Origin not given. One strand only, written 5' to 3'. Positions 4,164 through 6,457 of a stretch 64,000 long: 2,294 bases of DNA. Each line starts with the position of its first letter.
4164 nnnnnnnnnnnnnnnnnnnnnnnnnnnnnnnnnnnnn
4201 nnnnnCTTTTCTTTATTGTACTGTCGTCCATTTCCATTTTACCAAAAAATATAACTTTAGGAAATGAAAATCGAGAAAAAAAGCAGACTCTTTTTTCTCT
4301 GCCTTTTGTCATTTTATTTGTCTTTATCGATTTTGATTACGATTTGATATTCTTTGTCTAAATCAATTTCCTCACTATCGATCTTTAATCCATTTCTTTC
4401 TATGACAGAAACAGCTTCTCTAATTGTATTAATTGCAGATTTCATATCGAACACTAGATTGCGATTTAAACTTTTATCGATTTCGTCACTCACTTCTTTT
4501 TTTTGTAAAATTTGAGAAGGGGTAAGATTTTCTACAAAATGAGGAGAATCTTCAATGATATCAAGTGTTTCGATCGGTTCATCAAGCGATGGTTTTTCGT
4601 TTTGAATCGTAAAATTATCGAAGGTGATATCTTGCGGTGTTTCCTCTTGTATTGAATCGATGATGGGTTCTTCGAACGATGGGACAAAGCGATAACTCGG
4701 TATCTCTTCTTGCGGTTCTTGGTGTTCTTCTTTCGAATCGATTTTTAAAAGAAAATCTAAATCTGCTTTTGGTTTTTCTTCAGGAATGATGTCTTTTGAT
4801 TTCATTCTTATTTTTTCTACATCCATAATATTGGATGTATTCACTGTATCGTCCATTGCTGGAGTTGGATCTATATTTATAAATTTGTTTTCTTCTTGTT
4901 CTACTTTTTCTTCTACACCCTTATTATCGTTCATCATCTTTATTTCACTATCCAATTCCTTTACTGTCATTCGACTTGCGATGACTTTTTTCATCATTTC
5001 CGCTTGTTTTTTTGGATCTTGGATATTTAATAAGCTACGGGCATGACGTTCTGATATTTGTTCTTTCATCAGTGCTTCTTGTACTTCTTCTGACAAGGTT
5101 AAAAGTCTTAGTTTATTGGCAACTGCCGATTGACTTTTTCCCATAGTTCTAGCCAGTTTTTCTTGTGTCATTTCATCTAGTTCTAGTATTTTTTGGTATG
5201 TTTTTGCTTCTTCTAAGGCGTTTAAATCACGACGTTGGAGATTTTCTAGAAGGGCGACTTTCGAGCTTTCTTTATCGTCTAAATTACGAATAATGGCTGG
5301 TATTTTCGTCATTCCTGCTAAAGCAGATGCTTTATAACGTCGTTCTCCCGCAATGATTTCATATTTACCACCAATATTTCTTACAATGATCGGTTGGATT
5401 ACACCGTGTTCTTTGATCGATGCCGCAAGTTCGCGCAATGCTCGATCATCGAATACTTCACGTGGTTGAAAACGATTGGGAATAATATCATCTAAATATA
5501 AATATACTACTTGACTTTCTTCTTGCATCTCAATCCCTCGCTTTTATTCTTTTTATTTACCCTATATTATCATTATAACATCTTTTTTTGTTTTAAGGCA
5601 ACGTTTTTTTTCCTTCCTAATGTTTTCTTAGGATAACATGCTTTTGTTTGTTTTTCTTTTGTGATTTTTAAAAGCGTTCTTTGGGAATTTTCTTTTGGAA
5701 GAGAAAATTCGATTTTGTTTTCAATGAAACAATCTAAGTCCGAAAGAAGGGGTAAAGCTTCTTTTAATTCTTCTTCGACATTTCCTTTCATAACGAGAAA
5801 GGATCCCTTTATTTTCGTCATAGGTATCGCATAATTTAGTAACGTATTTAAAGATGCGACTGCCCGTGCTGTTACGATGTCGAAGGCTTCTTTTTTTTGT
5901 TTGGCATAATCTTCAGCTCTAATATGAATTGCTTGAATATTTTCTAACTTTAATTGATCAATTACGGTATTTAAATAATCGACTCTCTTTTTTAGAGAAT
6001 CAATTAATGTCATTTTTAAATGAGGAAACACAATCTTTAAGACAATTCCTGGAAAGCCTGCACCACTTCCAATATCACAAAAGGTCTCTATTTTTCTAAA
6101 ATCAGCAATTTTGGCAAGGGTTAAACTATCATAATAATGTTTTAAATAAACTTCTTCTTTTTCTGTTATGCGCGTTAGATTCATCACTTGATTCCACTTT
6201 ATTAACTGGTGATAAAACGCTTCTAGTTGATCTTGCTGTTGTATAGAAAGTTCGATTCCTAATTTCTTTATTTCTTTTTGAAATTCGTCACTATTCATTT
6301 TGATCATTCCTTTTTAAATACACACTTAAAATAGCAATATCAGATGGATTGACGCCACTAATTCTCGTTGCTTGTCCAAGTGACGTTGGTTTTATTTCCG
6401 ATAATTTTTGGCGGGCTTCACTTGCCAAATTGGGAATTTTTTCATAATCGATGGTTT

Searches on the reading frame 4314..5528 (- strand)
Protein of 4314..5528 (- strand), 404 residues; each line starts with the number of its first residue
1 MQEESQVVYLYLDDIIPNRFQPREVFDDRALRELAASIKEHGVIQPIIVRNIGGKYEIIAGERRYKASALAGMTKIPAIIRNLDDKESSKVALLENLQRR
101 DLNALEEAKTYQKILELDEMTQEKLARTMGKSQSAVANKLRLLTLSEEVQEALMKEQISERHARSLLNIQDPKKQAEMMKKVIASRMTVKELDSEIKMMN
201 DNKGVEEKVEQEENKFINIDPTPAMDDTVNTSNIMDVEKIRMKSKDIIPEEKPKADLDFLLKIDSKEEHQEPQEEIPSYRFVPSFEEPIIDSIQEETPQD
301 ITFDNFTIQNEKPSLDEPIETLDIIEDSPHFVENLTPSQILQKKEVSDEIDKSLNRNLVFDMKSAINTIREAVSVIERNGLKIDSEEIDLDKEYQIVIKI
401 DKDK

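Call 7: search_protein_families(library=pfam, proteins=[window:4314-5528:-])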
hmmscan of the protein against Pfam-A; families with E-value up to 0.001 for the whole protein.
window:4314-5528:- (404 aa): 3 families
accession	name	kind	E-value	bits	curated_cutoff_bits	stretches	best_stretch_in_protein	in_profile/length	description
PF02195.25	ParB_N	-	5e-34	116.7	26.3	1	9-98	5-95/95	ParB N-terminal domain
PF17762.8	HTH_ParB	-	1.3e-31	109.2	22.6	1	101-200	2-101/102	ParB HTH domain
PF05049.19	IIGP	-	0.00063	19.4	24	1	89-188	259-359/375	Interferon-inducible GTPase (IIGP)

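Call 20: search_solved_structures(query=window:4314-5528:-, show_alignments=4, max_evalue=0.00001)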
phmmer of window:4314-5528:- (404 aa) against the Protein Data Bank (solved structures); distinct sequences matched with E-value up to 0.00001: 13.
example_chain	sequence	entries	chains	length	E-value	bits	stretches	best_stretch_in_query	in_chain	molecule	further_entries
7nfu_A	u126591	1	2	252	1e-60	209.1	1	2-199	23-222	Nucleoid occlusion protein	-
7ng0_A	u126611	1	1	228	2.8e-60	207.7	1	7-199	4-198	Nucleoid occlusion protein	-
7ol9_A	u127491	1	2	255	3.8e-55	190.8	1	6-201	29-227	Nucleoid occlusion protein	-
6sdk_A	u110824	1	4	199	1.1e-49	172.8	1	10-202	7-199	Stage 0 sporulation protein J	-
4umk_A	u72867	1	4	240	1.5e-48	169.1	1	4-196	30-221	PROBABLE CHROMOSOME-PARTITIONING PROTEIN PARB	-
1vz0_A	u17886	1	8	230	1.2e-45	159.6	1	7-193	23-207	Chromosome-partitioning protein Spo0J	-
7bnk_A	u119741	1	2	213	8.5e-41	143.6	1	7-197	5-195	ParB family protein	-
7o0n_A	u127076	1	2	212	5.4e-40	140.9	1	7-197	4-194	ParB family protein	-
7bnr_A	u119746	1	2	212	5.5e-40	140.9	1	7-197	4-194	ParB family protein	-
6t1f_A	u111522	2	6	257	1.9e-39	139.1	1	18-194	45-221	Chromosome-partitioning protein ParB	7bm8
6y93_A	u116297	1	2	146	1.3e-27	100.2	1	87-201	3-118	Nucleoid occlusion protein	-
6s6h_A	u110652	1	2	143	3.2e-19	72.6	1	90-194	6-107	Chromosome-partitioning protein ParB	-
8qa8_A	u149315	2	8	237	1.6e-12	50.6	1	11-156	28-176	Transcriptional repressor protein KorB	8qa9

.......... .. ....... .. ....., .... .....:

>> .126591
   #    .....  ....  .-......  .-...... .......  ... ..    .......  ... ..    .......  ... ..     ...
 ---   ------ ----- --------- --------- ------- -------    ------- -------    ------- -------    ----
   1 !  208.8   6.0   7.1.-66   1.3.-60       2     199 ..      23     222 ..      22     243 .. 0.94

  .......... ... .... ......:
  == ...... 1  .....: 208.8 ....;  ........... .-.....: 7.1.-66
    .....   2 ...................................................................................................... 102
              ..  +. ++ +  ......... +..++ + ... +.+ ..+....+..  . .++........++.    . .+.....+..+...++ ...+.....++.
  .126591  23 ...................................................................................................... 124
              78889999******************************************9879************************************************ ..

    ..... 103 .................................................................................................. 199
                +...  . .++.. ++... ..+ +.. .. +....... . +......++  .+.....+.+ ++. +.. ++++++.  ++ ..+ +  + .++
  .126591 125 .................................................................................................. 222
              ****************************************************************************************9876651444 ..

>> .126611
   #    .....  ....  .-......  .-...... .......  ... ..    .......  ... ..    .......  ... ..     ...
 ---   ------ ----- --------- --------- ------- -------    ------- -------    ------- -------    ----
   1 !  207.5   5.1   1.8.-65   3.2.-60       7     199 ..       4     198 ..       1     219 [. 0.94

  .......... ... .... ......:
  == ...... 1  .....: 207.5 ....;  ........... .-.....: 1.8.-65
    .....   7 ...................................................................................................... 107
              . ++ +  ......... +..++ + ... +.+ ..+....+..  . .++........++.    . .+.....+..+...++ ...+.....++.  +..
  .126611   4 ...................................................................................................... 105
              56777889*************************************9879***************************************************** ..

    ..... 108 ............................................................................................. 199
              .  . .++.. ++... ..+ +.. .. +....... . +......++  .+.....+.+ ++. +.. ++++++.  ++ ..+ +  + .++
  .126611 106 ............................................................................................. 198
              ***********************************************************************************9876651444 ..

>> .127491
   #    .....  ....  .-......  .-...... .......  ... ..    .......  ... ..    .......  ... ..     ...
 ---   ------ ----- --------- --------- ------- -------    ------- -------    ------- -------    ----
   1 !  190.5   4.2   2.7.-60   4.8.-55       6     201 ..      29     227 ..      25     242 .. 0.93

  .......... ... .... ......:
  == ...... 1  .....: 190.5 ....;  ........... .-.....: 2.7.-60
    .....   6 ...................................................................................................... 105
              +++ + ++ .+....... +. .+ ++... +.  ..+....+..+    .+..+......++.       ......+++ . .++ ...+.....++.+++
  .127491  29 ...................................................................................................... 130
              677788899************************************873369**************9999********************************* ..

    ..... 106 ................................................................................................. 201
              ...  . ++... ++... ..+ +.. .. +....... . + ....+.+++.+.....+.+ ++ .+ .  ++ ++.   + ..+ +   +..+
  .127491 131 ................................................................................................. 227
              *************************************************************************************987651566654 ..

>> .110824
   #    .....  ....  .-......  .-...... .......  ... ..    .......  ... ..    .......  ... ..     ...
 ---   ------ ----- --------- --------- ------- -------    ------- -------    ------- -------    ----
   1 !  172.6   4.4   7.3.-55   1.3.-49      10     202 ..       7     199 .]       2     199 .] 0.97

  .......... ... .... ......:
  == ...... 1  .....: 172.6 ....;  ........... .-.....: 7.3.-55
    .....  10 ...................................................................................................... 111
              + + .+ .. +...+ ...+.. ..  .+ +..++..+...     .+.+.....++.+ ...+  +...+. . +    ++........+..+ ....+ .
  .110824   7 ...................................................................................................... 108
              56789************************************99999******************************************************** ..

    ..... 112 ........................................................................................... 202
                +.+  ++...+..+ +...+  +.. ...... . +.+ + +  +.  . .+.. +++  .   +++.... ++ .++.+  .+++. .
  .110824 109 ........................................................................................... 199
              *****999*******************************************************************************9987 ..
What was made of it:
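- The Noc-like protein's best solved relatives are Noc (7nfu, 1e-60), ahead of Spo0J (1e-49) (call 20).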

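Call 31: find_homologous_proteins(query=window:4314-5528:-, max_evalue=1e-20)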
Query window:4314-5528:- (404 aa): 7991 proteins with E <= 1e-20 among 8000 candidates; the best 120 are listed.
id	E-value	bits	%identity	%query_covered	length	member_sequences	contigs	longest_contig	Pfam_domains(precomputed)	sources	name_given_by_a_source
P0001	1.6e-247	838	100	100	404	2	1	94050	PF17762.9,PF02195.27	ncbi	-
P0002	7.6e-206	701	86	100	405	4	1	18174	PF17762.9,PF02195.27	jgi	-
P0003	1.1e-109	385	49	99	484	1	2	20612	PF17762.9,PF02195.27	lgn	-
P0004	4.0e-109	383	48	100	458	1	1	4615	PF17762.9,PF02195.27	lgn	-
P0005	1.3e-108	382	53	100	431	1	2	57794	PF17762.9,PF02195.27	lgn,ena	-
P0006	1.5e-108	381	53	100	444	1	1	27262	PF17762.9,PF02195.27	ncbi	-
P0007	7.9e-108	379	48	100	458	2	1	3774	PF17762.9,PF02195.27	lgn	-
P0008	1.0e-107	379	50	100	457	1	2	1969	PF17762.9,PF02195.27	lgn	-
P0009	3.4e-107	377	49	100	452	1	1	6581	PF17762.9,PF02195.27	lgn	-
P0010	3.5e-107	377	49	100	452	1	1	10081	PF17762.9,PF02195.27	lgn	-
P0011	5.4e-107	376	53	100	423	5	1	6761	PF17762.9,PF02195.27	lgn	-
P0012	5.7e-107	376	49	100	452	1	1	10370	PF17762.9,PF02195.27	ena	-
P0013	8.1e-107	376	49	100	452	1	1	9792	PF17762.9,PF02195.27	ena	-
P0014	5.1e-106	373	47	99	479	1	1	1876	PF17762.9,PF02195.27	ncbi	-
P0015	5.7e-106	373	56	100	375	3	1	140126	PF17762.9,PF02195.27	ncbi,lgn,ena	-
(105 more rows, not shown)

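Call 42: search_protein_families(library=ncbifam, proteins=[window:4314-5528:-], max_evalue=0.00001)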
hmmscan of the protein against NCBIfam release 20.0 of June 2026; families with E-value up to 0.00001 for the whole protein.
window:4314-5528:- (404 aa): 6 families
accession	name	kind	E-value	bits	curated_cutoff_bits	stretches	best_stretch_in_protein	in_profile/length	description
TIGR04285.1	nucleoid_noc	exception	9.1e-92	307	315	2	6-225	1-219/255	nucleoid occlusion protein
TIGR00180.1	parB_part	domain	6e-55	185.9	58.45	1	7-182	5-185/186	ParB/RepB/Spo0J family partition protein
TIGR03734.1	PRTRC_parB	hypoth_equivalog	1.9e-39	135.6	278.6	1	21-199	7-189/555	PRTRC system ParB family protein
TIGR03454.1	partition_RepB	equivalog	7.2e-15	55.2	201.5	1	4-142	61-200/325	plasmid partitioning protein RepB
NF010406.0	PRK13832.1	subfamily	2.9e-11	42.6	640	1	29-145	27-145/578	plasmid partitioning protein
NF010440.0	PRK13866.1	equivalog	1.8e-10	40.5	522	1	28-155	87-212/336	plasmid partitioning protein RepB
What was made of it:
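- Tried and rejected: Domain and profile matches were judged sufficient (calls 7, 20, 42).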

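Call 46: find_encoding_contigs(protein=P0001, flank=10000, max_places=4)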
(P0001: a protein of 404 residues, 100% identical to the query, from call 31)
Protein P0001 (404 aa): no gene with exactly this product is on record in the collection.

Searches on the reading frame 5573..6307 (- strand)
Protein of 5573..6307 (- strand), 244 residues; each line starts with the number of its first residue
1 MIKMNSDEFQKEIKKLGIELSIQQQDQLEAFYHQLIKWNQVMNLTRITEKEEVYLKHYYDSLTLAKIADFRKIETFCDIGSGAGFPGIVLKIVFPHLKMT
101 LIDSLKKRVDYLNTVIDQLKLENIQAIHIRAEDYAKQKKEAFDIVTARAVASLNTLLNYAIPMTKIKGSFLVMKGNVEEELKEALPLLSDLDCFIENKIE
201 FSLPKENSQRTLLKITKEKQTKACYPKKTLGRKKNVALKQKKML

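Call 7: search_protein_families(library=pfam, proteins=[window:5573-6307:-])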
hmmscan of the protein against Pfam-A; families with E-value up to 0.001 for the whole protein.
window:5573-6307:- (244 aa): 5 families
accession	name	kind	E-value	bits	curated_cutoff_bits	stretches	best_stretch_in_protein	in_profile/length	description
PF02527.21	GidB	-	2.1e-53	180.8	27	1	24-182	1-157/184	rRNA small subunit methyltransferase G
PF13847.12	Methyltransf_31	-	2e-09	37.7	27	1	74-186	5-123/145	Methyltransferase domain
PF05175.20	MTS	-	8.1e-05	22.8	23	1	54-145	11-102/170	Methyltransferase small domain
PF09188.15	DUF1951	-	0.00048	20.4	24.4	0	8-83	10-84/137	Domain of unknown function (DUF1951)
PF08242.18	Methyltransf_12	-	0.00074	20.6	30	0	78-151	2-75/98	Methyltransferase domain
